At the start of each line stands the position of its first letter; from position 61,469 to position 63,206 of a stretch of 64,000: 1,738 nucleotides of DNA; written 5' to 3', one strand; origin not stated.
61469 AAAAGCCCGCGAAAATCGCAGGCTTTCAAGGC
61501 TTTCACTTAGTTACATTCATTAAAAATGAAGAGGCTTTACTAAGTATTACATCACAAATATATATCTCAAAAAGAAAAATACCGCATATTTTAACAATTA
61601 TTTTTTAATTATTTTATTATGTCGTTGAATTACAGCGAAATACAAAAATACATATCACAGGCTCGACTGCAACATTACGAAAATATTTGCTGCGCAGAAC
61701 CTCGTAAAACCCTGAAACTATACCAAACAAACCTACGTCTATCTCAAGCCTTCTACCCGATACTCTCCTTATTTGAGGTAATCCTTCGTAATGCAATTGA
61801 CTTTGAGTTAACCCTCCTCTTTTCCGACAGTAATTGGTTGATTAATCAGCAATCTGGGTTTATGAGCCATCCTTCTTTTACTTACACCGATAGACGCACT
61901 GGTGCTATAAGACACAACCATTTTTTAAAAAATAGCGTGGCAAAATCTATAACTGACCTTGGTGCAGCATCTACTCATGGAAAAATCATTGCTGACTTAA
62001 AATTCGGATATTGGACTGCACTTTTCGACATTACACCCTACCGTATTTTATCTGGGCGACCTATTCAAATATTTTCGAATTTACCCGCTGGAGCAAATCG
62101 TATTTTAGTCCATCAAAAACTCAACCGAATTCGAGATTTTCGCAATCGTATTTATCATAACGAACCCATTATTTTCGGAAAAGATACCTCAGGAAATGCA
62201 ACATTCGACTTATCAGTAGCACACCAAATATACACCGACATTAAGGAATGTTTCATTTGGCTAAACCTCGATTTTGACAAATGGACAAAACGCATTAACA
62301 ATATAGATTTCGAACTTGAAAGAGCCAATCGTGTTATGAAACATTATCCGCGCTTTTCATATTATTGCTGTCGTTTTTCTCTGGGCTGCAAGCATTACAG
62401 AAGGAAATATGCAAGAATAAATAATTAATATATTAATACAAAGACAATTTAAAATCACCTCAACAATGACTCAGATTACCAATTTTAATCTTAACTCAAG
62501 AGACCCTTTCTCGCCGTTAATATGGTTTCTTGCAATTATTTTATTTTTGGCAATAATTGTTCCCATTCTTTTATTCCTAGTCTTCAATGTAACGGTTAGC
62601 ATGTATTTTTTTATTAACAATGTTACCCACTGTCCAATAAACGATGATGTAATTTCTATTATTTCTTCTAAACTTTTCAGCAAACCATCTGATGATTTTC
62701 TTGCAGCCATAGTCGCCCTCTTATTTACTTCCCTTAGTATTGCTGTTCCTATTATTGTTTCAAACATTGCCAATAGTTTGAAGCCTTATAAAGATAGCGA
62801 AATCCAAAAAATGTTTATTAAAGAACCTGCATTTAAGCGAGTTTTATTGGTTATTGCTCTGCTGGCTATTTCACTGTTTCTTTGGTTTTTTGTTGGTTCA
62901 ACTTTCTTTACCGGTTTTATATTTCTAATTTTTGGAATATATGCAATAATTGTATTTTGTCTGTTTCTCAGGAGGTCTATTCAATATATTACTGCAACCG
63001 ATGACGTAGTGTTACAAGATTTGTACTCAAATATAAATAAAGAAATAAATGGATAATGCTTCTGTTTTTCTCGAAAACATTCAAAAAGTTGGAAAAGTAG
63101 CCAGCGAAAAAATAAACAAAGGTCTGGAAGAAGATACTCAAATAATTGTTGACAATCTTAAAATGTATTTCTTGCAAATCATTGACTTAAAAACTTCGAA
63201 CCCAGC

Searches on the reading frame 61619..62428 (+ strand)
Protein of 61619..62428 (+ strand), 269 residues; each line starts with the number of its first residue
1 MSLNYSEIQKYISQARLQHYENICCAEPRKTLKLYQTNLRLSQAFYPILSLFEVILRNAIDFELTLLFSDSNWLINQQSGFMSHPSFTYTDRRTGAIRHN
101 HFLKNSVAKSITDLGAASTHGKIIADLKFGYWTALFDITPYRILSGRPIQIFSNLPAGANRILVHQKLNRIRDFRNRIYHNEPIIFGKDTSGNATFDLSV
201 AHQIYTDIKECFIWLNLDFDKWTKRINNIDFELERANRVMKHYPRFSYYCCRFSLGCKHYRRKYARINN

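Call 3: search_protein_families(library=pfam, proteins=[window:61619-62428:+], max_evalue=0.01)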
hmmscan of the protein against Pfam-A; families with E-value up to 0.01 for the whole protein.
window:61619-62428:+ (269 aa): 1 family
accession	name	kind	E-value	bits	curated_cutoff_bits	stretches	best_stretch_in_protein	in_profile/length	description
PF07751.16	Abi_2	-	4.9e-05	24.1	25.6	1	3-184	6-182/184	Abi-like protein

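Call 4: search_protein_families(library=padloc, proteins=[window:61619-62428:+], max_evalue=0.01)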
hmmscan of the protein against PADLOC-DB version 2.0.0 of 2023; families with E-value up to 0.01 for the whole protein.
window:61619-62428:+ (269 aa): 1 family
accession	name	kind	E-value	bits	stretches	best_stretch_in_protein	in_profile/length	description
PDLC04038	PD-T4-5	-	5.6e-20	69.8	2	2-136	4-142/309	-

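Call 5: search_protein_families(library=ncbifam, proteins=[window:61619-62428:+], max_evalue=0.01)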
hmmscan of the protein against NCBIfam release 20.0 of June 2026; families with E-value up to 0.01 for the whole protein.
window:61619-62428:+ (269 aa): 0 families

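Call 61: find_encoding_contigs(protein=window:61619-62428:+, flank=10000, max_places=5)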
Protein window:61619-62428:+ (269 aa): 7 contigs read that carry it; 5 places shown.
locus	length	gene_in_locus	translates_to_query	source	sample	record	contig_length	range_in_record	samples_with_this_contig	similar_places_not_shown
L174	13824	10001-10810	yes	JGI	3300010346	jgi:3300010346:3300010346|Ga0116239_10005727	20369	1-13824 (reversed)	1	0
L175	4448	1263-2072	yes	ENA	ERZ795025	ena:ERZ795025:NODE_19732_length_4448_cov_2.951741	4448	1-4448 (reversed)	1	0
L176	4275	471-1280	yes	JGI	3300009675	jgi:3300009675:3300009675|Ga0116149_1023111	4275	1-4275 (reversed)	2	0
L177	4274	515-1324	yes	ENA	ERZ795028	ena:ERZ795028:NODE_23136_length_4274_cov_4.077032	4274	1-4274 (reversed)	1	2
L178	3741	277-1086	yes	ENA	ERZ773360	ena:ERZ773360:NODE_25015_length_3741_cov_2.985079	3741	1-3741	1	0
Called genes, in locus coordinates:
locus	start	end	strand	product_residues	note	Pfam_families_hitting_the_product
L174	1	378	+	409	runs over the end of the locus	PF17293:Arm-DNA-bind_5, PF13102:Phage_int_SAM_5, PF00589:Phage_integrase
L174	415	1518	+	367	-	-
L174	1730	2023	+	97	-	PF12728:HTH_17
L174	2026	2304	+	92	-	PF12728:HTH_17 (weak)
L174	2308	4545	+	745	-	PF08800:BT4734-like_N, PF13148:DUF3987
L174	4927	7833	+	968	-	PF00176:SNF2-rel_dom, PF00270:DEAD (weak), PF04851:ResIII, PF00271:Helicase_C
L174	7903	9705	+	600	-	-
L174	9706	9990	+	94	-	-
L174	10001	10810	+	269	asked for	-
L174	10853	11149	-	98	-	-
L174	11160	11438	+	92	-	-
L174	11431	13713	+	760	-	-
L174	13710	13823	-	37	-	?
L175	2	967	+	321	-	?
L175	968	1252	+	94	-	-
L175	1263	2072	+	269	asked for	-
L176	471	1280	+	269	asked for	-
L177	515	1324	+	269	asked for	-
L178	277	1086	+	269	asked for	-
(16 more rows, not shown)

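Call 84: search_protein_families(library=phrogs, proteins=[window:61619-62428:+], max_evalue=0.001)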
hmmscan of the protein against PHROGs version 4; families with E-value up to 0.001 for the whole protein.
window:61619-62428:+ (269 aa): 1 family
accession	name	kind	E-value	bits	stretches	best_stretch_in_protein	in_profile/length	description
phrog_26181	-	unknown function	4.3e-08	34.2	1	3-141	4-149/314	-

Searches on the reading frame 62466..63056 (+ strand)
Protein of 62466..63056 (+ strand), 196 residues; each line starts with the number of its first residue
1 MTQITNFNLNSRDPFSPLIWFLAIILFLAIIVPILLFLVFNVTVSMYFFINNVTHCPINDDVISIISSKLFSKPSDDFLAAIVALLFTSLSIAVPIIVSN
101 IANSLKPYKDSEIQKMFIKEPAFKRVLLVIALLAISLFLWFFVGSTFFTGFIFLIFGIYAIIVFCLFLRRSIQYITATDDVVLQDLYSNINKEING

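Call 3: search_protein_families(library=pfam, proteins=[window:62466-63056:+], max_evalue=0.01)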
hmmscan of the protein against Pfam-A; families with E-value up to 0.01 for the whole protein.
window:62466-63056:+ (196 aa): 0 families

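Call 4: search_protein_families(library=padloc, proteins=[window:62466-63056:+], max_evalue=0.01)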
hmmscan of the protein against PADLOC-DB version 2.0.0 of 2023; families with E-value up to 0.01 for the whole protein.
window:62466-63056:+ (196 aa): 1 family
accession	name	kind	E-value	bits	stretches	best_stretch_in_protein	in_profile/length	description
PDLC00214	KwaA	-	0.0012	16.8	1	86-141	7-63/181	Unknown function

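Call 5: search_protein_families(library=ncbifam, proteins=[window:62466-63056:+], max_evalue=0.01)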
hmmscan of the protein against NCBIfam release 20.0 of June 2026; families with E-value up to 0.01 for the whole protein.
window:62466-63056:+ (196 aa): 0 families

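Call 84: search_protein_families(library=phrogs, proteins=[window:62466-63056:+], max_evalue=0.001)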
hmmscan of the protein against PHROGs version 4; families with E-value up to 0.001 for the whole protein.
window:62466-63056:+ (196 aa): 0 families
